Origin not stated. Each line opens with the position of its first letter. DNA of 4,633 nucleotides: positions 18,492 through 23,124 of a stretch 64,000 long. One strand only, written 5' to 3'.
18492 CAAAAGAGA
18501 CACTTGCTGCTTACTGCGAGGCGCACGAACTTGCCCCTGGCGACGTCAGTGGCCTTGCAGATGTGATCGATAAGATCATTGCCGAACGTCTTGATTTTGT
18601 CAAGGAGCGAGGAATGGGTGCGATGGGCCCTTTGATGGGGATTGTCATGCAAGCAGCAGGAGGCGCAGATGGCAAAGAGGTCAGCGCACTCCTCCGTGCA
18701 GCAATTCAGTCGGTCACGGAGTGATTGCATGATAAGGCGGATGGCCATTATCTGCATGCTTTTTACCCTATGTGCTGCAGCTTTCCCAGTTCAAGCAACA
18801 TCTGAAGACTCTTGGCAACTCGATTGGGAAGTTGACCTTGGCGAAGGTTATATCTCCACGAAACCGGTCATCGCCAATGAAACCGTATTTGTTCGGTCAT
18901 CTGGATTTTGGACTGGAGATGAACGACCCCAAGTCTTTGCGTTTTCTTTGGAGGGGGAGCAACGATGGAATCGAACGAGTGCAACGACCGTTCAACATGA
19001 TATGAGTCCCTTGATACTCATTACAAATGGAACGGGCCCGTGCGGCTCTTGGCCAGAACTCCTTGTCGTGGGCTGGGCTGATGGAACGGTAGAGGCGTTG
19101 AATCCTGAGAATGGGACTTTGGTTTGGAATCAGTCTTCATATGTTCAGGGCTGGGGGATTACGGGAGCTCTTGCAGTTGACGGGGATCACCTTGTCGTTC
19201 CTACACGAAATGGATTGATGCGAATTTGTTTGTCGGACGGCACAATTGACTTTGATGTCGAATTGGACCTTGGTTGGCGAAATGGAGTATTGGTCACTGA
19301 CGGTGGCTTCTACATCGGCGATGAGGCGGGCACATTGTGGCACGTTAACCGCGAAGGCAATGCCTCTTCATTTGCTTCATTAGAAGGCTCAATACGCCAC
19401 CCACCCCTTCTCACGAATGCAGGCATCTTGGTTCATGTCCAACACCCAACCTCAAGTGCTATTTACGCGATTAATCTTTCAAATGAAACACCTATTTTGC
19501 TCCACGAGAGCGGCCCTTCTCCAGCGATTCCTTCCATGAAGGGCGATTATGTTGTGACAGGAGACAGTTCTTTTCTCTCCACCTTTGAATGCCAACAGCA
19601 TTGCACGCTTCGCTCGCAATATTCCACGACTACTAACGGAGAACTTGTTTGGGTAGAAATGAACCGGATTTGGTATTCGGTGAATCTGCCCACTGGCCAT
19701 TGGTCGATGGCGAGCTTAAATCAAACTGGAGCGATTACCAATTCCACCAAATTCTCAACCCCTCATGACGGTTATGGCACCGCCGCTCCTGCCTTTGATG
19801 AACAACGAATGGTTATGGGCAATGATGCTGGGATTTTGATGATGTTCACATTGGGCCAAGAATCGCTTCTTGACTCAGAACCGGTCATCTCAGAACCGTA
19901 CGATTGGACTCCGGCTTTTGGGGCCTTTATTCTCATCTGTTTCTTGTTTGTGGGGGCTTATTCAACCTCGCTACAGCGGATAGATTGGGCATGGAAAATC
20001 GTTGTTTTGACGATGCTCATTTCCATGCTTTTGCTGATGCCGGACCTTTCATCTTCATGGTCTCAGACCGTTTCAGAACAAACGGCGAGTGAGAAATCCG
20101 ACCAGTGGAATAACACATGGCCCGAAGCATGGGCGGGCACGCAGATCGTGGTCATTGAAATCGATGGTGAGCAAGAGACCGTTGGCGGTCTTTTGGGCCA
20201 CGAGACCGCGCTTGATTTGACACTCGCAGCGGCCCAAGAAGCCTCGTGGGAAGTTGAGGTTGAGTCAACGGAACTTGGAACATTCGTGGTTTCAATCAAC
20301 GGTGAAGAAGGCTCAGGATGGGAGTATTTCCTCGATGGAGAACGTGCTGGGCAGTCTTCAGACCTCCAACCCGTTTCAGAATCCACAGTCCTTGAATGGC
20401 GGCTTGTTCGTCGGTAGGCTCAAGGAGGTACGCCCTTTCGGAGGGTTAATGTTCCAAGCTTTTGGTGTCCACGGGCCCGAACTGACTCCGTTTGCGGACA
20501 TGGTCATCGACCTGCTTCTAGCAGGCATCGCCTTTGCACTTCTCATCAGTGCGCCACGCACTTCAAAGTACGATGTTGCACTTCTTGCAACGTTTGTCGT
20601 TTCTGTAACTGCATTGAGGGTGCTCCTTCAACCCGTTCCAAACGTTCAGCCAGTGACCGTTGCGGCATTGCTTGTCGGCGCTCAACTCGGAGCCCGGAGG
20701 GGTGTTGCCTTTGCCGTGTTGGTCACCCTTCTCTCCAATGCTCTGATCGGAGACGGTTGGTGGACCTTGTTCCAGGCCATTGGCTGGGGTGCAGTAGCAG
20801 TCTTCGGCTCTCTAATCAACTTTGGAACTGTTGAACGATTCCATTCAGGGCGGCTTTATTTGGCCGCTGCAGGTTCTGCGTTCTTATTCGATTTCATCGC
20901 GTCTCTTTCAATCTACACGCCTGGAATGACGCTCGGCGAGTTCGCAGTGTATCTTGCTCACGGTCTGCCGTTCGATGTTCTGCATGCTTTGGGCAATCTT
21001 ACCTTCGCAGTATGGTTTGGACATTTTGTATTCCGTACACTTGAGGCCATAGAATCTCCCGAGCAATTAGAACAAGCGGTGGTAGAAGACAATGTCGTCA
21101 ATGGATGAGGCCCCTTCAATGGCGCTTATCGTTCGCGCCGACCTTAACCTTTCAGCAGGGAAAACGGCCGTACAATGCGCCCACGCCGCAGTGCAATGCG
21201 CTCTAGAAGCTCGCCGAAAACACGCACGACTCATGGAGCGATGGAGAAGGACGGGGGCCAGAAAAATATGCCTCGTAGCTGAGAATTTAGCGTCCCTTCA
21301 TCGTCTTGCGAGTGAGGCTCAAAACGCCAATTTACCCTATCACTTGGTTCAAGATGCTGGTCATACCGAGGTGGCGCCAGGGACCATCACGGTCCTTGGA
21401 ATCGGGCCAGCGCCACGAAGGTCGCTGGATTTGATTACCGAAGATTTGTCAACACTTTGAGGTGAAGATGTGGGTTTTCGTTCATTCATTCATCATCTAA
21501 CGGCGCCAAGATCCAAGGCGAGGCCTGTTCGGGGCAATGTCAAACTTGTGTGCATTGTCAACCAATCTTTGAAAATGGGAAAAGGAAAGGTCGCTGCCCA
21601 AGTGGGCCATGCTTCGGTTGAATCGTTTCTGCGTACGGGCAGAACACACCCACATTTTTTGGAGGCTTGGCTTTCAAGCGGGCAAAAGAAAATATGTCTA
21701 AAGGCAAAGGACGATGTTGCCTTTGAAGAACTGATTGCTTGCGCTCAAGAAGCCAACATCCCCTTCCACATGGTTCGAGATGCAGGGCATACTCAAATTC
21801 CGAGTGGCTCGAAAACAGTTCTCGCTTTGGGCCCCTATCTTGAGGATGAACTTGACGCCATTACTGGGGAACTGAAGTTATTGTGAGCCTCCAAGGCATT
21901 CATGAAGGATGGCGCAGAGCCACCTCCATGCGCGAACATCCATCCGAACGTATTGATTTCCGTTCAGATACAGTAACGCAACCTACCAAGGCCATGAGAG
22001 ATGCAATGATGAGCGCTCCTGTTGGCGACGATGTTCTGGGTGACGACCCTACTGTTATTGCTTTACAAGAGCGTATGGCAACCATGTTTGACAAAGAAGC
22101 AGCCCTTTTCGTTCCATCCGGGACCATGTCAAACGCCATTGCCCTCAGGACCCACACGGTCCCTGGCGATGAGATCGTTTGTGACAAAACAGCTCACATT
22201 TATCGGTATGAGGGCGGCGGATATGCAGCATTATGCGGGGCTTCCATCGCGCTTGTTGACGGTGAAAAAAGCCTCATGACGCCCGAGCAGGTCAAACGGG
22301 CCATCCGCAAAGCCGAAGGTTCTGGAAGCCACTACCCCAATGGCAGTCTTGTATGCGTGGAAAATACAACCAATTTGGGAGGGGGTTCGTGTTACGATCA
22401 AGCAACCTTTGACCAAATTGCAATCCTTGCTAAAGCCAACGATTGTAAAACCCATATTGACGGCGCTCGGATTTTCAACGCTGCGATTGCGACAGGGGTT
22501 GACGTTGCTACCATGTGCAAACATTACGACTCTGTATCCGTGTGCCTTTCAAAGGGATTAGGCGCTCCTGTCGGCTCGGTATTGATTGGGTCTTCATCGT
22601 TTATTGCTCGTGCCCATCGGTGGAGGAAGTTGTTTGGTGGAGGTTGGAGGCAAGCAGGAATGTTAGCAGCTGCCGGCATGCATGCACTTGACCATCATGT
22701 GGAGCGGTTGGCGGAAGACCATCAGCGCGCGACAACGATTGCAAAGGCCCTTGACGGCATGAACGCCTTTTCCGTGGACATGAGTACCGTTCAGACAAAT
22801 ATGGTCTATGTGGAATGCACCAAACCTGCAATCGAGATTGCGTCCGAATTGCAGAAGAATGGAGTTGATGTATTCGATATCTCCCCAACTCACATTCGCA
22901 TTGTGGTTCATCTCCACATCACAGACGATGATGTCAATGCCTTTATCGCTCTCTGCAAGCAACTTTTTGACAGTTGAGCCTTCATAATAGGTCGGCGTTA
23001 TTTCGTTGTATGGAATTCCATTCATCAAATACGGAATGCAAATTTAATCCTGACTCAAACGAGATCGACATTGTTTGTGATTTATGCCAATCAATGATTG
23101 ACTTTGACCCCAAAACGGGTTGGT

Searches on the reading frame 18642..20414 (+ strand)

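Call 21: search_protein_families(library=pfam, proteins=[window:18642-20414:+], max_evalue=0.001)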
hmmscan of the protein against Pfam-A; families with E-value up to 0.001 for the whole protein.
window:18642-20414:+ (591 aa): 3 families
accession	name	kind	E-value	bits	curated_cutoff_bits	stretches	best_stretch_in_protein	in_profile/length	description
PF13360.13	PQQ_2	-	1e-10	42.1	27.6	1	146-240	1-94/233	Outer membrane protein assembly factor BamB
PF14478.12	DUF4430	-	0.0001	23.1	23.8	1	527-588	8-70/72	Domain of unknown function (DUF4430)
PF13570.13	Beta-prop_ACSF4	-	0.00038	20.4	133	0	139-282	104-246/329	Beta-alanine-activating enzyme, beta-propeller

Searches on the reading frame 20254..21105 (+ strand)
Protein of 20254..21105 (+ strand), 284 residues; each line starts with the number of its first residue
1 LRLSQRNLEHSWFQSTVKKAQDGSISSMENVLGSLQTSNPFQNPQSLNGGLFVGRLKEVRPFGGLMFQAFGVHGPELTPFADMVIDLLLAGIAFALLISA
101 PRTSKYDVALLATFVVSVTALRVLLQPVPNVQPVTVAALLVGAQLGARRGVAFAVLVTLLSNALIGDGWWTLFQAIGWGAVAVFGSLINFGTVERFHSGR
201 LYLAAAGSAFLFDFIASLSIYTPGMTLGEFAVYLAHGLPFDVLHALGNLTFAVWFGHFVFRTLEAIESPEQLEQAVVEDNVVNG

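Call 69: search_protein_families(library=pfam, proteins=[window:20254-21105:+], max_evalue=0.001)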
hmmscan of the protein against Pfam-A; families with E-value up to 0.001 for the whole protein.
window:20254-21105:+ (284 aa): 1 family
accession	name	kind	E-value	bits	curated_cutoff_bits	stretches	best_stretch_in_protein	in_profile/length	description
PF20221.3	DUF6580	-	1.2e-08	35.8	27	1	106-259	5-153/162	Family of unknown function (DUF6580)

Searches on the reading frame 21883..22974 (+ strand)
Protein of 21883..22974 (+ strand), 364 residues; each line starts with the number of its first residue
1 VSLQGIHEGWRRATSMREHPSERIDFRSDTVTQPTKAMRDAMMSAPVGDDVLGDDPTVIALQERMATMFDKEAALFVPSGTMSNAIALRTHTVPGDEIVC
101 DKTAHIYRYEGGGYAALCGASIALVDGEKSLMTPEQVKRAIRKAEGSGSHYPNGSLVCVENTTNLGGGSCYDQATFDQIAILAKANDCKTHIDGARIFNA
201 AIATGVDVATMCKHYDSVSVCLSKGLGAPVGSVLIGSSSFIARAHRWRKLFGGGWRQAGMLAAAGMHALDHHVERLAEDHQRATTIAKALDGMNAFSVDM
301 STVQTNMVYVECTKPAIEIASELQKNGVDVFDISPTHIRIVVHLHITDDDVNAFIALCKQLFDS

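Call 21: search_protein_families(library=pfam, proteins=[window:21883-22974:+], max_evalue=0.001)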
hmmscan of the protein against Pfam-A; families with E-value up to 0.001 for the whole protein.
window:21883-22974:+ (364 aa): 2 families
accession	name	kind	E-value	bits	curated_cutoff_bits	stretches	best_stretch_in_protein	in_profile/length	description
PF01212.27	Beta_elim_lyase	-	1.3e-103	346.8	27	1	25-312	1-287/288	Beta-eliminating lyase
PF01053.26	Cys_Met_Meta_PP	-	0.00024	20.2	27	0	55-209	51-192/381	Cys/Met metabolism PLP-dependent enzyme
